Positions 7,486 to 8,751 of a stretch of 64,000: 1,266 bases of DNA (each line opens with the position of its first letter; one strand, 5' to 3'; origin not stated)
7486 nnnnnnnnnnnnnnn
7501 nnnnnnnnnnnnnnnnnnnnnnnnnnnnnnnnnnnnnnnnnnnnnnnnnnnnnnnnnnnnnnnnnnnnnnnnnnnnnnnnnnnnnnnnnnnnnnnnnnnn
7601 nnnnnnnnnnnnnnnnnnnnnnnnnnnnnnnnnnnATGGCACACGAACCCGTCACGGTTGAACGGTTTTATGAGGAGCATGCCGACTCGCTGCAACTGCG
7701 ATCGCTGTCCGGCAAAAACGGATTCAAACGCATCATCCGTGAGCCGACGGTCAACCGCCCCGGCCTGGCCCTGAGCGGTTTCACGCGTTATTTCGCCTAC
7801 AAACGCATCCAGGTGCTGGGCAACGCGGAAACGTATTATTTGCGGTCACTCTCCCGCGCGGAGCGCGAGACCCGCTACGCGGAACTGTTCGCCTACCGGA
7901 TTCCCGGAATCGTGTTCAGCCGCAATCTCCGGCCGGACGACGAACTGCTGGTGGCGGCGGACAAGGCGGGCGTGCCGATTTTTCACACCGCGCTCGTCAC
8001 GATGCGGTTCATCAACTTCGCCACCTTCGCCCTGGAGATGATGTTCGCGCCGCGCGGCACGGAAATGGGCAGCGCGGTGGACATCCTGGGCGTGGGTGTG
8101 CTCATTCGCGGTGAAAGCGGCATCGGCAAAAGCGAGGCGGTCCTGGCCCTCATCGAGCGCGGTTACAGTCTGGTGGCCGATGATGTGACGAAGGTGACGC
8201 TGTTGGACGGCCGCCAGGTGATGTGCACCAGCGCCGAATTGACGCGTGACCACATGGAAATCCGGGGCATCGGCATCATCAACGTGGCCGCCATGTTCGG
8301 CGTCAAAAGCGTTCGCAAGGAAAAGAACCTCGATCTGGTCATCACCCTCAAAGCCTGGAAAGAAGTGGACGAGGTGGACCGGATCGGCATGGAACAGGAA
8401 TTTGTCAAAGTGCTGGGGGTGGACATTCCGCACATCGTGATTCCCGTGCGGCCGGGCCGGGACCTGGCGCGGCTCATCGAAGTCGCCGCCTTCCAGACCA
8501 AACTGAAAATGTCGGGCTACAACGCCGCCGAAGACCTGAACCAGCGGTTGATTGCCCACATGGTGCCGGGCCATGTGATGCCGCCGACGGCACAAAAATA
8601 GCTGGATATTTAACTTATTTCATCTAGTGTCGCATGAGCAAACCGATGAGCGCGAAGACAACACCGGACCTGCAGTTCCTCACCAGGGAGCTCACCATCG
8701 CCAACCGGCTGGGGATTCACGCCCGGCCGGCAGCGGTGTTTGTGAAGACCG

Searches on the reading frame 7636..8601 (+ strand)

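Call 90: search_protein_families(library=pfam, proteins=[window:7636-8601:+], max_evalue=0.0001)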
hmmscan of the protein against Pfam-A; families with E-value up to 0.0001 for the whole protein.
window:7636-8601:+ (321 aa): 2 families
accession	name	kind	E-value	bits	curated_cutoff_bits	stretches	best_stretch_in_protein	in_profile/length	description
PF07475.17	Hpr_kinase_C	-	2.1e-58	197.1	33.3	1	137-304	3-170/171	HPr Serine kinase C-terminal domain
PF02603.21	Hpr_kinase_N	-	4.9e-35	120.7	24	1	6-128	1-120/125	HPr Serine kinase N terminus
